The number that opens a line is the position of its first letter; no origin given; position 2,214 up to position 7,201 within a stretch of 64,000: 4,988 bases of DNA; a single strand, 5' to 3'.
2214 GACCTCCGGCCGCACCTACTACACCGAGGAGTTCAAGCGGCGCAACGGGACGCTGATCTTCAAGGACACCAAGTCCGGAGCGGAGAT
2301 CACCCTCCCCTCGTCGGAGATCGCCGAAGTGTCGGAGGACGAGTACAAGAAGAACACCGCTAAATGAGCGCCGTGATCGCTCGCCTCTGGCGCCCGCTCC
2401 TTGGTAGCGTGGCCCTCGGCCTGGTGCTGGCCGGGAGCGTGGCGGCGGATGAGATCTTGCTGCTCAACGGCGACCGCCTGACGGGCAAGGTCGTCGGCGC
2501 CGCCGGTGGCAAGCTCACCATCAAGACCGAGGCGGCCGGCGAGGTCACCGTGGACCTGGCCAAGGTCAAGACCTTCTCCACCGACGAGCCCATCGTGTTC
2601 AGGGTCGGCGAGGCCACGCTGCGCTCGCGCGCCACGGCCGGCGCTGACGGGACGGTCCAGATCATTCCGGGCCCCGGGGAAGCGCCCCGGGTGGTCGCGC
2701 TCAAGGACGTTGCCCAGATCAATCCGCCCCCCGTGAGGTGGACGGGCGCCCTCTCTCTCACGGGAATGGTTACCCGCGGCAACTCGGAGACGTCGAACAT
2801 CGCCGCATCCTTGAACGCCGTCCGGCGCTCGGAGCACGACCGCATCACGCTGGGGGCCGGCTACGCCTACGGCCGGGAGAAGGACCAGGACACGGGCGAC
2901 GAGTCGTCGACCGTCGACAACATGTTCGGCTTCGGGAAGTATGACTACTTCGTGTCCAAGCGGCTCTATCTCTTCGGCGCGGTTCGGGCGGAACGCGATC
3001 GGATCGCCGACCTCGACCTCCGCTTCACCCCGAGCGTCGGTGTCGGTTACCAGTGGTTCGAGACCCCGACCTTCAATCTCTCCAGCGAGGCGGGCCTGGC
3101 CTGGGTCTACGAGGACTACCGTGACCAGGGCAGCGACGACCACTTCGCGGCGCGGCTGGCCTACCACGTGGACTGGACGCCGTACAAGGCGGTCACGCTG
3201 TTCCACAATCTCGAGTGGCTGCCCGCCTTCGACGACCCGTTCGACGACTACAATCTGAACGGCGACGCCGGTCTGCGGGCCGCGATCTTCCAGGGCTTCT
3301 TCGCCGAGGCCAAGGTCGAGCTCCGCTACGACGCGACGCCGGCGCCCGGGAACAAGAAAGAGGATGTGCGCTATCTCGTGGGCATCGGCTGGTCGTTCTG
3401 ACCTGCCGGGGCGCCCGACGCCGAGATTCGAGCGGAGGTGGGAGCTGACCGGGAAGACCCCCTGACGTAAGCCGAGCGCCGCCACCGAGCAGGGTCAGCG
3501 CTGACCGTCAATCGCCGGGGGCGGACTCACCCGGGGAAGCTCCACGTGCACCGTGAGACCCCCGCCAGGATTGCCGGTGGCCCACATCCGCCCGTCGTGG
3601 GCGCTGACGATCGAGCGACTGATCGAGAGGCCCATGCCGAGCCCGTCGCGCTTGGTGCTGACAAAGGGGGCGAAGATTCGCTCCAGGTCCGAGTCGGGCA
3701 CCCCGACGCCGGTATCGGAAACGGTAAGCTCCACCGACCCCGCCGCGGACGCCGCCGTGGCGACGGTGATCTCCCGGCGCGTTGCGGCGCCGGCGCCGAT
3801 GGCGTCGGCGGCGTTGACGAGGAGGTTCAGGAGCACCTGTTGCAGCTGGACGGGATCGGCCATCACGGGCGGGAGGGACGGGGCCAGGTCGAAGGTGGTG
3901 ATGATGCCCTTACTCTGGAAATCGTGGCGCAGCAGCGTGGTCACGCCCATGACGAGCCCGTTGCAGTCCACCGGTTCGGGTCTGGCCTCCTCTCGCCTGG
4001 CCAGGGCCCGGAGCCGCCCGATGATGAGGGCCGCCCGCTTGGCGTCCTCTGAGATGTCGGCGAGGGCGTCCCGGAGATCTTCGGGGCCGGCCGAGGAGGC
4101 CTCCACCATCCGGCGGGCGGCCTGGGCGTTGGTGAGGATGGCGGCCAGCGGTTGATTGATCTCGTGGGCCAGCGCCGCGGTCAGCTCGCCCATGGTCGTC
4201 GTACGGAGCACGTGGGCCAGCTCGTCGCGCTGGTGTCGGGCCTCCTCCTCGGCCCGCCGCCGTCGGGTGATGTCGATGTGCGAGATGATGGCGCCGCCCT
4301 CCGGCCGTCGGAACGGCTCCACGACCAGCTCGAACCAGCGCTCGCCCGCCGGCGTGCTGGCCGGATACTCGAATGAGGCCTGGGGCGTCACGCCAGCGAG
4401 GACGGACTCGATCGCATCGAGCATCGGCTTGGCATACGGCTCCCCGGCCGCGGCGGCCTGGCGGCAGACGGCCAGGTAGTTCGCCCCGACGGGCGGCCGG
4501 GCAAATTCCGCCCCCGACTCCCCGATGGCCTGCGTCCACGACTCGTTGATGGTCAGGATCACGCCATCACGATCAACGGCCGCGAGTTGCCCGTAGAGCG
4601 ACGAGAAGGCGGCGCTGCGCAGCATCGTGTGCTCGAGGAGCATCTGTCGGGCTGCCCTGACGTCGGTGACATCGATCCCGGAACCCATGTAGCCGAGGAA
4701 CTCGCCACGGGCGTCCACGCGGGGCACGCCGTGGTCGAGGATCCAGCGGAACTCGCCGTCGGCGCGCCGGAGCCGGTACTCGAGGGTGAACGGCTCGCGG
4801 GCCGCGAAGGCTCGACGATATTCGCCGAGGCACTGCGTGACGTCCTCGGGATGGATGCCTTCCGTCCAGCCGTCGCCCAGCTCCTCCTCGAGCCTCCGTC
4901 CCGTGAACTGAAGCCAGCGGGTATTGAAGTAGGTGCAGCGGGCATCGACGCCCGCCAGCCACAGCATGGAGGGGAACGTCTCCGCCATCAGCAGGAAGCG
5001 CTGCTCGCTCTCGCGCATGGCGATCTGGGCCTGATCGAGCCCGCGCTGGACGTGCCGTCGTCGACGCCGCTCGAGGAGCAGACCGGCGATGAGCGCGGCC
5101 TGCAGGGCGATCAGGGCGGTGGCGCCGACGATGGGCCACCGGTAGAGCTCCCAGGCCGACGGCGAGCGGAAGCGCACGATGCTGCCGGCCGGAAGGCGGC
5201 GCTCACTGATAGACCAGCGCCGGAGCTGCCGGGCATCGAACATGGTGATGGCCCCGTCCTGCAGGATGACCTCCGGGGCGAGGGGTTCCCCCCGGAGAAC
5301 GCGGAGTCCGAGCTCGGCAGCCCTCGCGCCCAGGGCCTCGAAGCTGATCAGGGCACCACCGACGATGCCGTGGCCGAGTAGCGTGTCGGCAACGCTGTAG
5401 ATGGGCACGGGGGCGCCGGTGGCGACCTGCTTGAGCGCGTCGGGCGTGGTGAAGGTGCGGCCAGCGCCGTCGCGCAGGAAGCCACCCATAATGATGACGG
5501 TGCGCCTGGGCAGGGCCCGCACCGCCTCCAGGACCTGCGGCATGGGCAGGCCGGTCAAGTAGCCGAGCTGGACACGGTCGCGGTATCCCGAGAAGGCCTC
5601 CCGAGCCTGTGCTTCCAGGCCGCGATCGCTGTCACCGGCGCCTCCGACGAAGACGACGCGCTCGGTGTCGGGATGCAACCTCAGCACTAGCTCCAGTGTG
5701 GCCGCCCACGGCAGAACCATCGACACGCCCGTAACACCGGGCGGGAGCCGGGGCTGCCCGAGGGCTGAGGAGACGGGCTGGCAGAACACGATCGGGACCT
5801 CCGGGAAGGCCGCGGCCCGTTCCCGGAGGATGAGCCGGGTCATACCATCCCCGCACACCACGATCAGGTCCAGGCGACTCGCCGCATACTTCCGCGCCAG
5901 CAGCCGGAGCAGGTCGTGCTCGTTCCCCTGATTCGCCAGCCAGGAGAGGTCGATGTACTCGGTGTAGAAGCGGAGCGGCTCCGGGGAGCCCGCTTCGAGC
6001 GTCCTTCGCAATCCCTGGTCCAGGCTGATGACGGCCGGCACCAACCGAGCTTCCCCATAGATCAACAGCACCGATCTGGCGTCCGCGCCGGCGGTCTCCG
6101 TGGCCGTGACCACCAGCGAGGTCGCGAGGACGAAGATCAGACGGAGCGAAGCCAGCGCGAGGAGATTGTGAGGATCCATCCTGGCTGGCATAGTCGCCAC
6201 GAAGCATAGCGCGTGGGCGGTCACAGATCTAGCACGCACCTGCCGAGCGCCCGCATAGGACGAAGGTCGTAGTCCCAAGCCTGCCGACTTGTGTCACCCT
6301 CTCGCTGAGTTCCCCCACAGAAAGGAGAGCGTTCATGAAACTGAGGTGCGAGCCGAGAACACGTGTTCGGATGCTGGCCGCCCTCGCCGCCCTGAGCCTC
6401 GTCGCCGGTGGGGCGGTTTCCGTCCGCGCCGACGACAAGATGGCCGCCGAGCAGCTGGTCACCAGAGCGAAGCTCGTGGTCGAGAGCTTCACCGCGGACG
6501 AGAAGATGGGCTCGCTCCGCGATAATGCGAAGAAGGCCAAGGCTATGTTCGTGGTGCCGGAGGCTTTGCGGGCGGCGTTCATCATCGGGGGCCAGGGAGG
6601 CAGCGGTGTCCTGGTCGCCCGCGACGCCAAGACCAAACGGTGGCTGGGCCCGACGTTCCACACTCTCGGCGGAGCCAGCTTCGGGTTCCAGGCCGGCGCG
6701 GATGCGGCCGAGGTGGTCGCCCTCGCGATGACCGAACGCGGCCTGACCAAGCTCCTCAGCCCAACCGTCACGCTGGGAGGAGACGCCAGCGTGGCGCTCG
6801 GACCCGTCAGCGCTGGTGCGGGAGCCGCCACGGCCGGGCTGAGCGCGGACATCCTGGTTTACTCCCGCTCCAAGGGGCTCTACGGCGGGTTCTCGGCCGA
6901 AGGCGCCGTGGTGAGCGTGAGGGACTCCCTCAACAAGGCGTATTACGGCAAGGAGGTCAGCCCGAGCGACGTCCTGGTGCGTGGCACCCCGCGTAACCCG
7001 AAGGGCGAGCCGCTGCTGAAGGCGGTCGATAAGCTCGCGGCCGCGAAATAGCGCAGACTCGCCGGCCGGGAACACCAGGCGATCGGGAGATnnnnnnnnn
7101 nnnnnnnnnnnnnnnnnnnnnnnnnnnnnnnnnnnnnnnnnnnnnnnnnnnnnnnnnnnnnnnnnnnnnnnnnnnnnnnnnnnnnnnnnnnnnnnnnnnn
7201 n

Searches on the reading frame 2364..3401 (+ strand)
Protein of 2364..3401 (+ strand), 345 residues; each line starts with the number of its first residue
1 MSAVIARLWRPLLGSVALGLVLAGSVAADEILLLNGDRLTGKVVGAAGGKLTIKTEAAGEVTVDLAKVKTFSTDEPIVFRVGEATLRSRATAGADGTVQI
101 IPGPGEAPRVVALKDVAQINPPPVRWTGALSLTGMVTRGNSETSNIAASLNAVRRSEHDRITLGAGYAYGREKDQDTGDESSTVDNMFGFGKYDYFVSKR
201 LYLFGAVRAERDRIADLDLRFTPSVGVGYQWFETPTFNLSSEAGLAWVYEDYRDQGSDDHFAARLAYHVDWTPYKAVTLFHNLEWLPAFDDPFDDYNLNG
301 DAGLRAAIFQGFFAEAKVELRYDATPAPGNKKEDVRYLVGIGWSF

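Call 8: search_protein_families(library=pfam, proteins=[window:2364-3401:+], max_evalue=0.001)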
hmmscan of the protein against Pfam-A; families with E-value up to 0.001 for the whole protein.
window:2364-3401:+ (345 aa): 1 family
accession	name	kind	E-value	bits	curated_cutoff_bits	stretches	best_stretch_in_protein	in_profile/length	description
PF04338.18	DUF481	-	1.2e-46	159.8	21.1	1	135-345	6-210/210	Protein of unknown function, DUF481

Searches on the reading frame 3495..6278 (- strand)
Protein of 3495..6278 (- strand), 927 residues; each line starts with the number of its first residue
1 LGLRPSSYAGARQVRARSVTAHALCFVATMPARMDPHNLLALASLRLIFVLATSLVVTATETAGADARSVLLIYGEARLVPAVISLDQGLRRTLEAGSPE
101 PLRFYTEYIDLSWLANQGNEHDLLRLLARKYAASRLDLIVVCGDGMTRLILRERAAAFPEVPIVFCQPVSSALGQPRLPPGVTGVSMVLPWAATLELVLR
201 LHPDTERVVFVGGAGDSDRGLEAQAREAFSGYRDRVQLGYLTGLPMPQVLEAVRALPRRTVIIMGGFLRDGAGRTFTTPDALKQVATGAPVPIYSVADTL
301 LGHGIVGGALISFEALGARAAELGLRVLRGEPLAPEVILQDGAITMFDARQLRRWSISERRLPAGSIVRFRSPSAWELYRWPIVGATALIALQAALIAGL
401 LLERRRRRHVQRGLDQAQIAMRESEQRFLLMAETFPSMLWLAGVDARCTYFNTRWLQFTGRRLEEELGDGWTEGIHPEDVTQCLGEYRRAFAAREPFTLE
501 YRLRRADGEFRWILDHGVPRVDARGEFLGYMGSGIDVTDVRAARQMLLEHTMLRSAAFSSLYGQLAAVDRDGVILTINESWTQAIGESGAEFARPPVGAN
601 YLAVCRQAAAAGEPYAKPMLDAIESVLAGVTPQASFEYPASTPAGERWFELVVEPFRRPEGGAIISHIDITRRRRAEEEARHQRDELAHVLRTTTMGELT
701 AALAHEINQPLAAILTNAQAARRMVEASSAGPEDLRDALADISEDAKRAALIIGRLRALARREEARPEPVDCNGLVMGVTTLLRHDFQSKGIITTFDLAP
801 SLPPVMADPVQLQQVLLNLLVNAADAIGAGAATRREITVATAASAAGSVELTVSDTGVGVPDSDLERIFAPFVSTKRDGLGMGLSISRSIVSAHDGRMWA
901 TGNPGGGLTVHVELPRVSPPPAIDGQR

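Call 8: search_protein_families(library=pfam, proteins=[window:3495-6278:-], max_evalue=0.001)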
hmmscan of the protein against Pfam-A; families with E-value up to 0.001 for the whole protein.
window:3495-6278:- (927 aa): 7 families
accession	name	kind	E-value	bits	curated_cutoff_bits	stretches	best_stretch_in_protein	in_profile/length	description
PF02518.31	HATPase_c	-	1.4e-24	87.1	26.4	1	808-916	2-109/111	Histidine kinase-, DNA gyrase B-, and HSP90-like ATPase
PF08447.18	PAS_3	-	4.5e-16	59.3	25.6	1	450-532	3-87/89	PAS fold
PF08448.16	PAS_4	-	3.5e-15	56.6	23.1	2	435-541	4-109/110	PAS fold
PF00989.32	PAS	-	5.3e-12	46.2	22.6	1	429-537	4-113/113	PAS fold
PF00512.31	HisKA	-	6.3e-12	45.8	26.9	1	696-764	2-65/66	His Kinase A (phospho-acceptor) domain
PF13426.13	PAS_9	-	4.4e-08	33.8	27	1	445-539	10-103/103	PAS domain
PF13188.13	PAS_8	-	3.7e-05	23.9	21.8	0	427-480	2-55/65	PAS domain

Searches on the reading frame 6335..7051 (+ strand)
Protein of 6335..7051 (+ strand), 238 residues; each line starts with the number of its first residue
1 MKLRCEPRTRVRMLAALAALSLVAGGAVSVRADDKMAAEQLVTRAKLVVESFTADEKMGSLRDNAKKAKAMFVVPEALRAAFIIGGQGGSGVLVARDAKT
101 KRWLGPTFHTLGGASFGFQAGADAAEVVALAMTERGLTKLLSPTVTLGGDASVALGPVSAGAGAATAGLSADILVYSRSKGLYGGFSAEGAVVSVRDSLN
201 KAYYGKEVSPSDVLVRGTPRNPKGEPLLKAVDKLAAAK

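Call 8: search_protein_families(library=pfam, proteins=[window:6335-7051:+], max_evalue=0.001)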
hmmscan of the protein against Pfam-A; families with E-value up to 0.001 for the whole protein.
window:6335-7051:+ (238 aa): 1 family
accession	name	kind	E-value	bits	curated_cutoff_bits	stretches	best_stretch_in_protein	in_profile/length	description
PF04366.17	Ysc84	-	1.9e-33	115.4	25.1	1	113-233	2-126/127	Las17-binding protein actin regulator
